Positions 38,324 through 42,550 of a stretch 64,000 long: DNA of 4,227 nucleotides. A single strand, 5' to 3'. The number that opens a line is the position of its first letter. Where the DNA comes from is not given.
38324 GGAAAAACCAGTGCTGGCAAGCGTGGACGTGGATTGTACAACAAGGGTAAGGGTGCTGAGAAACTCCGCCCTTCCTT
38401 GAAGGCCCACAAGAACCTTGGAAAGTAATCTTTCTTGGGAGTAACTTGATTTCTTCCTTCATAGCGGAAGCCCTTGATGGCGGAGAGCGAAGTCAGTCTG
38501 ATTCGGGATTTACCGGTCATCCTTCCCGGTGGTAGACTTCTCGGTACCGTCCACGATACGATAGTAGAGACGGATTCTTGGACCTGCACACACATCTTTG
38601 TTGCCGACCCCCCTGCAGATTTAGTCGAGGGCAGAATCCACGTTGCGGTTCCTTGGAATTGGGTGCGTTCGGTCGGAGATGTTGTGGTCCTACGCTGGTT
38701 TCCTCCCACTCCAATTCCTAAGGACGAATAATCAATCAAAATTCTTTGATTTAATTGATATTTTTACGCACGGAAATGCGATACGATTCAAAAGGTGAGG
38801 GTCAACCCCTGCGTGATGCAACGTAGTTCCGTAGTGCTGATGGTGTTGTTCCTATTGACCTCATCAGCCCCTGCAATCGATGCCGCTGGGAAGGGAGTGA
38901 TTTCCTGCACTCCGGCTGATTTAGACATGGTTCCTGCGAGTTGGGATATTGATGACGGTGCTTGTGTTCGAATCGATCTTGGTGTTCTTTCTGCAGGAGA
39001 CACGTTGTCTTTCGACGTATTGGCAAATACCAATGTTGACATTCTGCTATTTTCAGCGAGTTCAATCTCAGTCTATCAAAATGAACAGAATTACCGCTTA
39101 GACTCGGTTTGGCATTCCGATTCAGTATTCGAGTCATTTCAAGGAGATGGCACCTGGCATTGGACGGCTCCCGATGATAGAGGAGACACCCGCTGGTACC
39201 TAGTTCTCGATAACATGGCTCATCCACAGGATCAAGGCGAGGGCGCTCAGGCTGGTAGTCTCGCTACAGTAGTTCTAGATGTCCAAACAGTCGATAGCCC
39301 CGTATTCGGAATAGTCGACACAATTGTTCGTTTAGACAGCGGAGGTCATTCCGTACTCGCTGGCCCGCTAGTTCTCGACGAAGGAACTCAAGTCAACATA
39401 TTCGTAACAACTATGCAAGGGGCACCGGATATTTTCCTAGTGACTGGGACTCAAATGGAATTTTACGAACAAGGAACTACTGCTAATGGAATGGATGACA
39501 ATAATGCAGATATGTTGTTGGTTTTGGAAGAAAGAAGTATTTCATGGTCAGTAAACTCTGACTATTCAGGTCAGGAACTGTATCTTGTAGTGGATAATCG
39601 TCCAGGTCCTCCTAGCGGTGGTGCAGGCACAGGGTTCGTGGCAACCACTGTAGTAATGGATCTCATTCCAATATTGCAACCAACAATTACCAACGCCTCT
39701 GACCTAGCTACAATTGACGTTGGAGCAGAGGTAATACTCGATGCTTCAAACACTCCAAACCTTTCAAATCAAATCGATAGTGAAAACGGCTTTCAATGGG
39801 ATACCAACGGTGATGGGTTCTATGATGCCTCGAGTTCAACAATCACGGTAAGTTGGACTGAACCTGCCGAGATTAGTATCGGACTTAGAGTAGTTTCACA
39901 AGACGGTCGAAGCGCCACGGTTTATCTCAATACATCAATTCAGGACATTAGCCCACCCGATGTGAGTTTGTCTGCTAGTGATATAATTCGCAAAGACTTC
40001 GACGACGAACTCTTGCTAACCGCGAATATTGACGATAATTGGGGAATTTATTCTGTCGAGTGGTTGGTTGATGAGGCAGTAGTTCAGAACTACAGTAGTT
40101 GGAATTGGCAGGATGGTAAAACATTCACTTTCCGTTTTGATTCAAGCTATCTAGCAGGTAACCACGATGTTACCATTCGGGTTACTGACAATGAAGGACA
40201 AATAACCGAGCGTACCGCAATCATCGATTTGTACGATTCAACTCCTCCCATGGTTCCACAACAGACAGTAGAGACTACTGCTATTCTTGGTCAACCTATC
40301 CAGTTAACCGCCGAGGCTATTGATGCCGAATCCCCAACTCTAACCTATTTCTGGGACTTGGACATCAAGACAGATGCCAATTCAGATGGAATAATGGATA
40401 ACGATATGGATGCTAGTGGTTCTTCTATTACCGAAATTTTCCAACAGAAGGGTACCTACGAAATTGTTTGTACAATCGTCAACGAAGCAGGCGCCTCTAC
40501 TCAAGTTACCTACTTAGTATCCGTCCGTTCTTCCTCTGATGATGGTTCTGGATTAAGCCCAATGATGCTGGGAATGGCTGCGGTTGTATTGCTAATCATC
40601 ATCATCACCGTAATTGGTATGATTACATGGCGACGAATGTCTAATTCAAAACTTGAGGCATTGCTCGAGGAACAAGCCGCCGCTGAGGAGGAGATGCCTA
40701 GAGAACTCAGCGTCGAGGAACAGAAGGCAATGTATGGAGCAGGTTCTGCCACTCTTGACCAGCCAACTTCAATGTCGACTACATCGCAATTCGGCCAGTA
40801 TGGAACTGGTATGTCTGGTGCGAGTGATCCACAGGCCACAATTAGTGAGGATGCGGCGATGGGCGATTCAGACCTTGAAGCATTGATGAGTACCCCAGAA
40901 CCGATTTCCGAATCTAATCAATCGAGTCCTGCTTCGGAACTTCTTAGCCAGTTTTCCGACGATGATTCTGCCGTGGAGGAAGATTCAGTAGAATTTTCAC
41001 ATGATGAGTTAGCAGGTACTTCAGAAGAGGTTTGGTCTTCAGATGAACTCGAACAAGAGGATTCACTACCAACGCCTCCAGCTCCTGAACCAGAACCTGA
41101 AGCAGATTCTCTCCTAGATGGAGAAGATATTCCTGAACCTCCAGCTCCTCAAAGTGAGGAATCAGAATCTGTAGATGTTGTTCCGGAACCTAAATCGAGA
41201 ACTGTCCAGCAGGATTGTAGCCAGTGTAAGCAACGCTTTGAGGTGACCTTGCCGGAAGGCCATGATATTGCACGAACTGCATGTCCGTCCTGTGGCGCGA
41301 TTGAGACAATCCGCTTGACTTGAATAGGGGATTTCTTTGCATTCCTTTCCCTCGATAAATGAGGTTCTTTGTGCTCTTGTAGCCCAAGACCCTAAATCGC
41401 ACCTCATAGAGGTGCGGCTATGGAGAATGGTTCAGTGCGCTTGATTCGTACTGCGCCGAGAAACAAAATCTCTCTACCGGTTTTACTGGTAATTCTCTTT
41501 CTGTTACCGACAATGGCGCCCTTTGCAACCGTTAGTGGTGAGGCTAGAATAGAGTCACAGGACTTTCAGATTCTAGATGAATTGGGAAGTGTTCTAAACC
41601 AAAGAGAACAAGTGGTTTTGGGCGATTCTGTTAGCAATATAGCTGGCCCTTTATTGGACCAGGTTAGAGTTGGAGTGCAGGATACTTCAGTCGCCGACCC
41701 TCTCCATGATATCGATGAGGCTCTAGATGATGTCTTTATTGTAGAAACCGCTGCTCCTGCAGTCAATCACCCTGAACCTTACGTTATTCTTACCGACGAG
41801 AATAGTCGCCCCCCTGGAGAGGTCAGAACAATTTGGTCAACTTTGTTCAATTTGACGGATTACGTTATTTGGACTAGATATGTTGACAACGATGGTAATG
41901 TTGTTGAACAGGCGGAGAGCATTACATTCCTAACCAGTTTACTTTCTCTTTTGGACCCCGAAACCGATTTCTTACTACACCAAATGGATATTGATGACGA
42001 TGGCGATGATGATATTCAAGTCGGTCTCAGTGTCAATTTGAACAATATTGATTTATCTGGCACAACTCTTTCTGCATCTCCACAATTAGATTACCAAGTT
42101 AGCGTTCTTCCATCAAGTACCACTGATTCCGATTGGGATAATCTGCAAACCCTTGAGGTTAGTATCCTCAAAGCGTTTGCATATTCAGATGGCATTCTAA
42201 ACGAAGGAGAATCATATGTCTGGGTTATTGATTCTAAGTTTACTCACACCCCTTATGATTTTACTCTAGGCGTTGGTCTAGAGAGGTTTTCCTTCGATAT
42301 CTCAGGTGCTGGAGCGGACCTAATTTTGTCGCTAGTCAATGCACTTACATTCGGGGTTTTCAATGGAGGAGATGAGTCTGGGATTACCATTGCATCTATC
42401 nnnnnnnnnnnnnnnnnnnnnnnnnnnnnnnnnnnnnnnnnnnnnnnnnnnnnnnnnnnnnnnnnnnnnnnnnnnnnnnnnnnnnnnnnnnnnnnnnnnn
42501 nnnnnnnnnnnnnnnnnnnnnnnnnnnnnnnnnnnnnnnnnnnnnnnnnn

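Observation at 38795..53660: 15-kb co-directional locus of five giant envelope proteins centred on an S8 protease: candidate uncharacterised surface capture/degradation module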

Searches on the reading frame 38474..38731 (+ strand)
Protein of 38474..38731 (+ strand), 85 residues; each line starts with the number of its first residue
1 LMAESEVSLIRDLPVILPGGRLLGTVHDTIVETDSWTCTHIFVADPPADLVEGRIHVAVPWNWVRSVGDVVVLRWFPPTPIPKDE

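Call 32: search_protein_families(library=pfam, proteins=[window:38474-38731:+], max_evalue=1)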
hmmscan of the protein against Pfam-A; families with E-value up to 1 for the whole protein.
window:38474-38731:+ (85 aa): 1 family
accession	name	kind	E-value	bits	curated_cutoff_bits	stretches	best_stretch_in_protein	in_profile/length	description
PF05239.21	PRC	-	4.2e-05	23.9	21.2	1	4-73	3-71/78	PRC-barrel domain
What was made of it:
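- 38474..38731 (+): Small PRC-barrel ORF (85 aa, TTG start) between rpL15e and O1. It is a conserved neighbour and is not shown to belong to the module. PF05239 E 4.2e-5, 23.9 bits, above the cutoff of 21.2 (call 32).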

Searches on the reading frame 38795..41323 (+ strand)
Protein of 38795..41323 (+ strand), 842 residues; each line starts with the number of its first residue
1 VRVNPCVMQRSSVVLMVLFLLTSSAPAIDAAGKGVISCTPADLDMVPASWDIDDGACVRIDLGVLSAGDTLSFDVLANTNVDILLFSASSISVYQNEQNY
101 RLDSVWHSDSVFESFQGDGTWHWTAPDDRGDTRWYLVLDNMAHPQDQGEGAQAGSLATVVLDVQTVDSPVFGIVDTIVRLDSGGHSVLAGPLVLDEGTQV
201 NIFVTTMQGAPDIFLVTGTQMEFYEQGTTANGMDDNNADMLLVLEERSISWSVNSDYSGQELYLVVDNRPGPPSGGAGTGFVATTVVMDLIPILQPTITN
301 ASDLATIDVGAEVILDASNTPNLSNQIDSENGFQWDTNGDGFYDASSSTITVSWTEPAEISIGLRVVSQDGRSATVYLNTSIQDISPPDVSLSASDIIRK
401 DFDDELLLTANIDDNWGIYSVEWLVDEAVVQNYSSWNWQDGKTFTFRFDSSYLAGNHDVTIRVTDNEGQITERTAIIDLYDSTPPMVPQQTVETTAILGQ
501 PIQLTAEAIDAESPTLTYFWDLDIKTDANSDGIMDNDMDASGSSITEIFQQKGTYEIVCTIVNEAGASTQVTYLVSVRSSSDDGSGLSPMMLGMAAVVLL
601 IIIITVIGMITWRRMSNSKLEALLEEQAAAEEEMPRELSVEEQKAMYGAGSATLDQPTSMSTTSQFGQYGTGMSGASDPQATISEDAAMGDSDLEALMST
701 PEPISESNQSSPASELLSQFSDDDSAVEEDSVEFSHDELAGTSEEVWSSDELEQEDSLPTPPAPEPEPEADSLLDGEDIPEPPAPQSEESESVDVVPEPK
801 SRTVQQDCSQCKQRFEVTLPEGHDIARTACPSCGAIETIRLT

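Call 4: search_protein_families(library=pfam, proteins=[window:38795-41323:+], max_evalue=0.1)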
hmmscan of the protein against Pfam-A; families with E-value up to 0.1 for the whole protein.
window:38795-41323:+ (842 aa): 7 families
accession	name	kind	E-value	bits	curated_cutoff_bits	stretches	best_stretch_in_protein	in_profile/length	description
PF18911.6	PKD_4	-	1.4e-09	38.3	27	1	485-571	4-79/85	PKD domain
PF00801.26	PKD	-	1.5e-07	31.8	23.5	1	494-572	9-76/80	PKD domain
PF14803.11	Zn_ribbon_Nudix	-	0.00023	21.5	25.6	1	808-836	3-31/34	Nudix N-terminal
PF09723.15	Zn_ribbon_8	-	0.00049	20.5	34.4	1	808-840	8-39/41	Zinc ribbon domain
PF19077.6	Big_13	-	0.0094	16.9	27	0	437-475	57-95/102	Bacterial Ig-like domain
PF24441.1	DUF7560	-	0.019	15.1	27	1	802-835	2-35/44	Family of unknown function (DUF7560)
PF25686.1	Betaherpes_U91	-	0.068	13.1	27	0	594-628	18-53/157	Betaherpesvirus U91 protein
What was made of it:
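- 41216..41314 (+): O1 cytoplasmic zinc ribbon (CSQC-x17-CPSC). Zn_ribbon_Nudix and Zn_ribbon_8 match at E 2e-4 to 5e-4, below the gathering scores (call 4).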

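Call 8: search_protein_families(library=ncbifam, proteins=[window:38795-41323:+], max_evalue=0.01)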
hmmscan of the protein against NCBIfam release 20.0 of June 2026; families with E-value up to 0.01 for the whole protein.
window:38795-41323:+ (842 aa): 2 families
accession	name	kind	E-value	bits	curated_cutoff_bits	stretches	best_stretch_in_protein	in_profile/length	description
TIGR02605.1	CxxC_CxxC_SSSS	subfamily_domain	0.0061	16.6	31.3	0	808-840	8-39/52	FmdB family zinc ribbon protein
NF042931.1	SAG1386_EF1546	equivalog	0.0065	16.6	80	0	578-663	17-87/158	SAG1386/EF1546 family surface-associated protein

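Call 97: search_solved_structures(query=A2, max_evalue=1)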
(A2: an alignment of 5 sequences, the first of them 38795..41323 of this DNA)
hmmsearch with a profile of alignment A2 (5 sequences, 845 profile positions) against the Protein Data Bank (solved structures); distinct sequences matched with E-value up to 1: 13.
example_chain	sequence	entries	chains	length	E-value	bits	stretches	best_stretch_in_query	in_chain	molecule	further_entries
9lrk_A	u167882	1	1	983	6.5e-05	24.5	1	437-531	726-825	Collagenase ColH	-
9lqj_A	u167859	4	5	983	6.5e-05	24.5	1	437-531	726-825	Collagenase ColH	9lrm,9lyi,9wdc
6nz0_Z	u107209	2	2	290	0.00023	22.7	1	349-477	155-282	Dyslexia-associated protein KIAA0319-like protein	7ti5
2c26_A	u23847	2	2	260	0.00068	21.2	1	506-586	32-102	ENDOGLUCANASE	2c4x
4jrw_A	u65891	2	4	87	0.02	16.3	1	495-578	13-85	Collagenase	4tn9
2y72_A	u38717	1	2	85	0.029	15.7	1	496-577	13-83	COLLAGENASE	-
4jgu_A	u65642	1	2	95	0.029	15.7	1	435-481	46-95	ColH protein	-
4aqo_A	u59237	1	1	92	0.032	15.6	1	495-577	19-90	COLLAGENASE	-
4u7m_A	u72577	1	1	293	0.071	14.5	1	485-568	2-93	Leucine-rich repeats and immunoglobulin-like domains protein 1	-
1ie5_A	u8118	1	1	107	0.13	13.6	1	477-576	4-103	NEURAL CELL ADHESION MOLECULE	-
1qz1_A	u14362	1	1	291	0.16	13.3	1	477-568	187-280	Neural cell adhesion molecule 1, 140 kDa isoform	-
7dtd_B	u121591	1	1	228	0.24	12.7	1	549-624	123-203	Sodium channel subunit beta-4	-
3so5_A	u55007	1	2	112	0.41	11.9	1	484-573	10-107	Leucine-rich repeats and immunoglobulin-like domains protein 3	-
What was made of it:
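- On PKD domain, O1: A profile search hits the ColH and KIAA0319L PKD domains (call 97).
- Tried and rejected: A PDB profile search with the O1 alignment matched only its PKD-type modules, not the N-terminal region (call 97).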

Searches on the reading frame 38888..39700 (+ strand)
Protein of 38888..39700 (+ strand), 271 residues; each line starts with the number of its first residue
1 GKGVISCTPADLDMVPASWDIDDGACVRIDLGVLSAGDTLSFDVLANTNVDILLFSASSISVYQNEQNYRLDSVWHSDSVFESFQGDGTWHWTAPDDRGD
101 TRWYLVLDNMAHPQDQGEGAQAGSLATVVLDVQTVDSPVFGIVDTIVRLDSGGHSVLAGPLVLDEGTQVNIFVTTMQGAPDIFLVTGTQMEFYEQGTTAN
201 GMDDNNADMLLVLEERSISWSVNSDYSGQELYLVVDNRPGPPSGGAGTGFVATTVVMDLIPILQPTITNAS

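Call 32: search_protein_families(library=pfam, proteins=[window:38888-39700:+], max_evalue=1)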
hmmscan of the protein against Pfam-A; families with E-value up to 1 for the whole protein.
window:38888-39700:+ (271 aa): 0 families

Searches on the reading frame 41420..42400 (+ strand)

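Call 32: search_protein_families(library=pfam, proteins=[window:41420-42400:+], max_evalue=1)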
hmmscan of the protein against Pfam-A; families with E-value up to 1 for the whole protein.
window:41420-42400:+ (327 aa): 1 family
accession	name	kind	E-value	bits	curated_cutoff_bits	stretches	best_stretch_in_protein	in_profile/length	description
PF13061.11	DUF3923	-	0.047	14.2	25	1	137-161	9-33/65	Protein of unknown function (DUF3923)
